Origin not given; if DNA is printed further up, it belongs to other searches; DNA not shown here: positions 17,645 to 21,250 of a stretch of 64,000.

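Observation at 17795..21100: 1101-aa partner protein built from the same repeat family, translationally coupled to virB10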

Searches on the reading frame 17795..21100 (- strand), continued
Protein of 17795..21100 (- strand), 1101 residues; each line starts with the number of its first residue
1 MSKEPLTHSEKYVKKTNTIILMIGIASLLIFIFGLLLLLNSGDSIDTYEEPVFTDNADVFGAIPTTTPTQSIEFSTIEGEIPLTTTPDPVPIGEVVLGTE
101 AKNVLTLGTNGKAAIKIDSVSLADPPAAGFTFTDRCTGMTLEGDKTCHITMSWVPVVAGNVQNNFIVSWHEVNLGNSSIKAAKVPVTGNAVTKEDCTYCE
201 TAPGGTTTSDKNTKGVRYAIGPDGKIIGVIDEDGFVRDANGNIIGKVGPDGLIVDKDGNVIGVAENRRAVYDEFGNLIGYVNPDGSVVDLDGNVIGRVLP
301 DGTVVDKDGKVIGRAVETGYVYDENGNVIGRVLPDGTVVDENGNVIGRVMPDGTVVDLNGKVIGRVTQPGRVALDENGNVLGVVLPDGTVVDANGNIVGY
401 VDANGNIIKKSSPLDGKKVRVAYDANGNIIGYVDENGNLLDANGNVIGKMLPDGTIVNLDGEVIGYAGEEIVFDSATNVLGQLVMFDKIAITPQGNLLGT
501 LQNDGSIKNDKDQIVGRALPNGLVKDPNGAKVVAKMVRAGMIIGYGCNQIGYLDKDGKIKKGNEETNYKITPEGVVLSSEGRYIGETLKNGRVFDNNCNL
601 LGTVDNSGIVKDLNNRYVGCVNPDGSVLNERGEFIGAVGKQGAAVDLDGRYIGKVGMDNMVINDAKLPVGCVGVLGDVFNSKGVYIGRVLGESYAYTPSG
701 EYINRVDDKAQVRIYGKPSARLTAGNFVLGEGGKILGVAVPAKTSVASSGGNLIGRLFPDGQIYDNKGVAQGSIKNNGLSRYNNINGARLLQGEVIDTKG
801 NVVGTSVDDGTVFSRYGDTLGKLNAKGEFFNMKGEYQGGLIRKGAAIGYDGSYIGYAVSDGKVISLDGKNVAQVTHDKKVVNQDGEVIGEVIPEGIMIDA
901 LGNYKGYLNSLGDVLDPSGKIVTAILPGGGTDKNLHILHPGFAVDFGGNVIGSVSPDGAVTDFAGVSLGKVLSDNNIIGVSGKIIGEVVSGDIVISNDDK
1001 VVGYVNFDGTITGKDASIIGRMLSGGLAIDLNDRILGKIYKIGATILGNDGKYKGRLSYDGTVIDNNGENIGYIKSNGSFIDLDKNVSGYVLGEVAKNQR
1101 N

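Call 16: find_encoding_contigs(protein=P0044, flank=10000, max_places=2)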
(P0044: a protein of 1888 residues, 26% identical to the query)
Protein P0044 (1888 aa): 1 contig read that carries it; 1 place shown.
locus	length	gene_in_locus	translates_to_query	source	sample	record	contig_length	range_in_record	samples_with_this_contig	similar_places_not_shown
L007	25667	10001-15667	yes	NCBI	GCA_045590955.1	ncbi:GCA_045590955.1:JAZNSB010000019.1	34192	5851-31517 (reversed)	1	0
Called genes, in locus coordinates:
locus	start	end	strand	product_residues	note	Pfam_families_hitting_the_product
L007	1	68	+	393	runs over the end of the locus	-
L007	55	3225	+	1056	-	-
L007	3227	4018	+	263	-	PF04335:VirB8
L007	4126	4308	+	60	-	-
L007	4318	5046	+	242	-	PF04335:VirB8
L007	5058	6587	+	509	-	PF03524:CagX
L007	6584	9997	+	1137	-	-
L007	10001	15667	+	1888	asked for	PF12396:DUF3659 (faint), PF21784:Bflower (faint), PF21785:Bflower_2, PF03743:TrbI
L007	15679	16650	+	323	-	PF01580:FtsK_SpoIIIE (faint), PF00437:T2SSE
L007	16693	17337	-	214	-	-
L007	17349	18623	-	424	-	-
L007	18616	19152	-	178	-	-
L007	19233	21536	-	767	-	-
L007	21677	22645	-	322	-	PF01381:HTH_3, PF07022:Phage_CI_repr (weak), PF12844:HTH_19 (weak), PF13443:HTH_26 (faint), PF13560:HTH_31, PF01381:HTH_3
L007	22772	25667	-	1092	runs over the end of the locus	PF04610:TrbL (weak)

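Call 17: find_encoding_contigs(protein=P0040, flank=10000, max_places=2)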
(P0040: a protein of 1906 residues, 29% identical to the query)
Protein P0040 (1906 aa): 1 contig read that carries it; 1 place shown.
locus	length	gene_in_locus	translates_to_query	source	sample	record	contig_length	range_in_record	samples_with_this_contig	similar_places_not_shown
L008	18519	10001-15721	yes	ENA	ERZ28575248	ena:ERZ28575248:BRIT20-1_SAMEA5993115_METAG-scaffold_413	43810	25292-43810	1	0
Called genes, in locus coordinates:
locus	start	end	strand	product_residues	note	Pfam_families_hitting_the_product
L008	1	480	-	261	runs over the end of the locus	PF01066:CDP-OH_P_transf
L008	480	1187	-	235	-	PF02666:PS_Dcarbxylase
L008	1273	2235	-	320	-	PF19077:Big_13 (faint), PF17936:Big_6 (faint), PF01476:LysM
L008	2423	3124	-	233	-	PF00561:Abhydrolase_1, PF12697:Abhydrolase_6, PF12146:Hydrolase_4 (weak)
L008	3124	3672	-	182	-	PF00857:Isochorismatase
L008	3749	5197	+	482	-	PF00270:DEAD, PF04851:ResIII, PF00271:Helicase_C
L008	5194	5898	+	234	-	PF02230:Abhydrolase_2, PF00326:Peptidase_S9 (faint), PF00756:Esterase (weak)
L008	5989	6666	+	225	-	PF04335:VirB8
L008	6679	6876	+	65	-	-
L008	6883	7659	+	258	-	PF04335:VirB8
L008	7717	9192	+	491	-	PF03524:CagX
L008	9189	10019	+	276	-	-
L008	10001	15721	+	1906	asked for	PF05593:RHS_repeat (faint), PF12396:DUF3659 (faint), PF21784:Bflower (faint), PF21785:Bflower_2, PF03743:TrbI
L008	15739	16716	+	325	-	PF00437:T2SSE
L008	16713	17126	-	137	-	PF07309:FlaF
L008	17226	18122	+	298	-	-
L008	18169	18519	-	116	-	?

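Call 41: find_encoding_contigs(protein=P0069, flank=10000, max_places=1)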
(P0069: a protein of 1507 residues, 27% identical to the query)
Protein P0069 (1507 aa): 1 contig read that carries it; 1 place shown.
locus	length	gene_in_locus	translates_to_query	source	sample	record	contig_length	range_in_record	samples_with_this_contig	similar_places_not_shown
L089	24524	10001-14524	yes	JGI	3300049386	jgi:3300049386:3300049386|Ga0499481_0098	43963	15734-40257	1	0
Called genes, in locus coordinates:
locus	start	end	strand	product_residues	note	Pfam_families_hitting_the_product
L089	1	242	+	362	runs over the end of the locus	PF13609:Porin_4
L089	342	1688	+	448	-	PF01029:NusB, PF13649:Methyltransf_25 (faint), PF01189:Methyltr_RsmB-F, PF13847:Methyltransf_31 (faint)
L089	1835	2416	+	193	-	PF08645:PNK3P, PF13242:Hydrolase_like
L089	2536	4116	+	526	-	PF02776:TPP_enzyme_N, PF00205:TPP_enzyme_M, PF02775:TPP_enzyme_C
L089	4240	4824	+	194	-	PF04143:Sulf_transp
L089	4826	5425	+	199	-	PF20398:DUF6691 (weak), PF04143:Sulf_transp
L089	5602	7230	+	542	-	PF13541:ChlI, PF00493:MCM, PF00158:Sigma54_activat (faint), PF01078:Mg_chelatase, PF07728:AAA_5, PF13335:Mg_chelatase_C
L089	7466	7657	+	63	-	-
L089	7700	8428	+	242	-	PF04335:VirB8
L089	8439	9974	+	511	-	PF03524:CagX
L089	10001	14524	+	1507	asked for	PF12396:DUF3659 (faint), PF21784:Bflower (faint), PF21785:Bflower_2, PF03743:TrbI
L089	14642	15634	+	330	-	PF00437:T2SSE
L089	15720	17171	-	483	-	PF00749:tRNA-synt_1c, PF19269:Anticodon_2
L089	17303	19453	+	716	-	PF13567:DUF4131, PF03772:Competence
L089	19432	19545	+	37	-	-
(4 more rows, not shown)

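Call 42: find_encoding_contigs(protein=P0043, flank=10000, max_places=1)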
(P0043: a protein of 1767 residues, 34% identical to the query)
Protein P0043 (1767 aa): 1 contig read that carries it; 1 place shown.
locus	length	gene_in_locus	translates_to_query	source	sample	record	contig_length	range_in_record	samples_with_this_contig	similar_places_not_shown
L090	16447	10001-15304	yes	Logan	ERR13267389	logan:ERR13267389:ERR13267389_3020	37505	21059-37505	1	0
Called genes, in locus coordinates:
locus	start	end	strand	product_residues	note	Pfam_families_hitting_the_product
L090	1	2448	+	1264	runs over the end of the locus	-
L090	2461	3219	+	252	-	PF04335:VirB8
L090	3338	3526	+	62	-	-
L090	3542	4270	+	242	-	PF04335:VirB8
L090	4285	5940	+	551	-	PF03524:CagX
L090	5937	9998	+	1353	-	-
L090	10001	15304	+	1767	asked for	PF05593:RHS_repeat (faint), PF21784:Bflower (faint), PF21785:Bflower_2, PF12396:DUF3659 (weak), PF21785:Bflower_2, PF03743:TrbI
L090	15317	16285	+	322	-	PF00437:T2SSE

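Call 46: predict_structure(alignment_id=A1)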
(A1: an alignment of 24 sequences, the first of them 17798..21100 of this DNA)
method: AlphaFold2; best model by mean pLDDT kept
length: 1101 residues; sequences in the alignment: 24
mean_pLDDT: 77.0   pTM: 0.61
mean pLDDT of the five models: 77.0, 73.8, 72.1, 72.1, 71.4
residues with pLDDT >= 90: 304; 70-90: 501; 50-70: 191; < 50: 105
segments of 3 or more residues with pLDDT < 50: 1-15, 40-80, 198-216, 222-225, 367-370, 474-477, 1094-1101
pLDDT, mean of each block of 10 residues (from residue 1): 33 49 79 65 36 31 30 28 70 73 82 79 69 82 81 72 81 74 80 50 26 45 56 70 68 62 62 70 64 68 67 67 58 63 66 70 60 68 57 58 59 64 76 85 81 86 82 54 75 89 77 82 82 88 90 85 85 90 88 83 85 86 89 84 86 83 82 87 89 88 85 77 85 86 92 91 90 90 93 90 91 91 93 91 91 91 92 92 88 91 90 89 89 89 91 89 88 89 90 92 93 89 90 92 89 88 89 92 91 49 27
secondary structure, 60 per line:
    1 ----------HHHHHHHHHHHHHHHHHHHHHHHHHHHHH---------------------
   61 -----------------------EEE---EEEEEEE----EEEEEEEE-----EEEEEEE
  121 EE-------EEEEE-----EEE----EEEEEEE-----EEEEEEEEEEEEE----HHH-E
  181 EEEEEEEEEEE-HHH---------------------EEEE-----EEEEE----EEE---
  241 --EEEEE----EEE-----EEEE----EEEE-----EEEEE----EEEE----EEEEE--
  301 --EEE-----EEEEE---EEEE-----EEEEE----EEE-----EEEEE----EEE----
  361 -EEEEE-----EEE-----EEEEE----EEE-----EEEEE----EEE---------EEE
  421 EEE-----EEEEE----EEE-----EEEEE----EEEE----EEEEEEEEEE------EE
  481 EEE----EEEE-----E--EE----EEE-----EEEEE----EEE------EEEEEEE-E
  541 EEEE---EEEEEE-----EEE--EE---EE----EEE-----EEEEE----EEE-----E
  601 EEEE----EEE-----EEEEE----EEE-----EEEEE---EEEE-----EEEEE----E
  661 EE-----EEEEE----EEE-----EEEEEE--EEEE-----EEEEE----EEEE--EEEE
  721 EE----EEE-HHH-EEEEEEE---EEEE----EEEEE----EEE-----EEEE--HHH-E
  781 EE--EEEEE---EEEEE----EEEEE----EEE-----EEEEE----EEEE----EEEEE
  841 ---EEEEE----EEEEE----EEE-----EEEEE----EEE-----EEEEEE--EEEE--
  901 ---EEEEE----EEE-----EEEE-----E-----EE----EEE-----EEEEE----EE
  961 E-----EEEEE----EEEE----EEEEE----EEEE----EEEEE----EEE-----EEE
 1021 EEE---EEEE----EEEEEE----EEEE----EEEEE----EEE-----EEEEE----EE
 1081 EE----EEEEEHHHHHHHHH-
elements in order (helices of 4 or more, strands of 3 or more residues): H11-39 E84-86 E90-96 E101-108 E114-122 E130-134 E140-142 E147-153 E159-171 E180-191 E217-220 E226-230 E235-237 E243-247 E252-254 E260-263 E268-271 E277-281 E286-289 E294-298 E303-305 E311-315 E319-322 E328-332 E337-339 E345-349 E354-356 E362-366 E372-374 E380-384 E389-391 E397-401 E406-408 E418-423 E429-433 E438-440 E446-450 E455-458 E463-472 E479-483 E488-491 E506-508 E514-518 E523-525 E532-538 E540-544 E548-553 E559-561 E575-577 E583-587 E592-594 E600-604 E609-611 E617-621 E626-628 E634-638 E642-645 E651-655 E660-662 E668-672 E677-679 E685-690 E693-696 E702-706 E711-714 E717-722 E727-729 E735-741 E745-748 E753-757 E762-764 E770-773 E780-782 E785-789 E793-797 E802-806 E811-813 E819-823 E828-831 E836-840 E844-848 E853-857 E862-864 E870-874 E879-881 E887-892 E895-898 E904-908 E913-915 E921-924 E942-944 E950-954 E959-961 E967-971 E976-979 E984-988 E993-996 E1001-1005 E1010-1012 E1018-1023 E1027-1030 E1035-1040 E1045-1048 E1053-1057 E1062-1064 E1070-1074 E1079-1082 E1087-1091 H1092-1100

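Call 50: search_protein_families(library=ncbifam, proteins=[window:17798-21100:-], max_evalue=0.01)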
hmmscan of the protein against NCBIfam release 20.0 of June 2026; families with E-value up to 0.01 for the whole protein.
window:17798-21100:- (1101 aa): 3 families
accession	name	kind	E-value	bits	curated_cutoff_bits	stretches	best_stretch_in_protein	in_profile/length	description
TIGR01643.1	YD_repeat_2x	repeat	8e-18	64.1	15.8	0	271-302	1-36/42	YD repeat-containing protein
NF012200.0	choice_anch_D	domain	1.8e-05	25.2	45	1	84-164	18-98/108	choice-of-anchor D domain-containing protein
NF045527.1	LegT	equivalog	0.0039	15.7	1200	1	126-169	51-94/776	Dot/Icm T4SS effector LegT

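Call 52: fold_search(model_id=the predicted structure, library=pdb)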
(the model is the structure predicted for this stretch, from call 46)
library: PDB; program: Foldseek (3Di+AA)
matches with E <= 10: 1608; with E <= 0.001: 80
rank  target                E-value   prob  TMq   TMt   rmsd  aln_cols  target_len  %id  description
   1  6fvi                  9.7e-07  1.00  0.10  0.65   6.3       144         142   13  ASH / PapD-like domain of human CEP192 (PapD-like domain 7) (released 2019-03-20)
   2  7som_J                2.4e-06  1.00  0.09  0.14   5.2       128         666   14  Ciliary C2 central pair apparatus isolated from Chlamydomonas reinhardtii (released 2022-04-13)
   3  2e6j_MODEL_1_A        4.0e-06  1.00  0.09  0.70   2.9       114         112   18  Solution structure of the C-terminal PapD-like domain from human HYDIN protein (released 2007-07-03)
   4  9ijj_h                1.2e-05  1.00  0.08  0.06   3.9       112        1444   15  In situ structure of the central apparatus in mouse sperm axoneme. (released 2025-06-04)
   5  3qbt_F                1.8e-05  1.00  0.08  0.49   4.5       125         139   14  Crystal structure of OCRL1 540-678 in complex with Rab8a:GppNHp (released 2011-03-23)
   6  7sqc_O1               1.9e-05  1.00  0.09  0.15   2.8       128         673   22  Ciliary C1 central pair apparatus isolated from Chlamydomonas reinhardtii (released 2022-04-13)
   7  7ptb                  2.0e-05  1.00  0.09  0.29   3.1       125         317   13  Crystal structure of the SPD-2 domain of human CEP192 (released 2022-04-06)
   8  8jmw_A                2.4e-05  1.00  0.08  0.17  14.3       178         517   13  Fibril form of serine peptidase Vpr (released 2023-12-06)
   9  7n6g_3J               2.8e-05  1.00  0.08  0.22   3.5       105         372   21  C1 of central pair (released 2022-05-18)
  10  7sqc_F0               2.8e-05  1.00  0.08  0.27   3.3       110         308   18  Ciliary C1 central pair apparatus isolated from Chlamydomonas reinhardtii (released 2022-04-13)
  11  7sqc_O0               2.9e-05  1.00  0.08  0.08   3.6       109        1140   17  Ciliary C1 central pair apparatus isolated from Chlamydomonas reinhardtii (released 2022-04-13)
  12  7sqc_T0               3.1e-05  1.00  0.09  0.17   9.5       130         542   14  Ciliary C1 central pair apparatus isolated from Chlamydomonas reinhardtii (released 2022-04-13)
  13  4lk4                  3.3e-05  1.00  0.08  0.27   2.5       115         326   17  Structure of Vibrio cholerae VesB protease (released 2014-02-05)
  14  7sqc_M1               3.4e-05  1.00  0.09  0.16  15.8       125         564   19  Ciliary C1 central pair apparatus isolated from Chlamydomonas reinhardtii (released 2022-04-13)
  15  7sqc_T1               3.6e-05  1.00  0.08  0.16   9.7       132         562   14  Ciliary C1 central pair apparatus isolated from Chlamydomonas reinhardtii (released 2022-04-13)
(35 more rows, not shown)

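Call 78: search_solved_structures(query=window:17798-21100:-, max_evalue=0.01)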
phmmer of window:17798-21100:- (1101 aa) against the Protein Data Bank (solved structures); distinct sequences matched with E-value up to 0.01: 0.
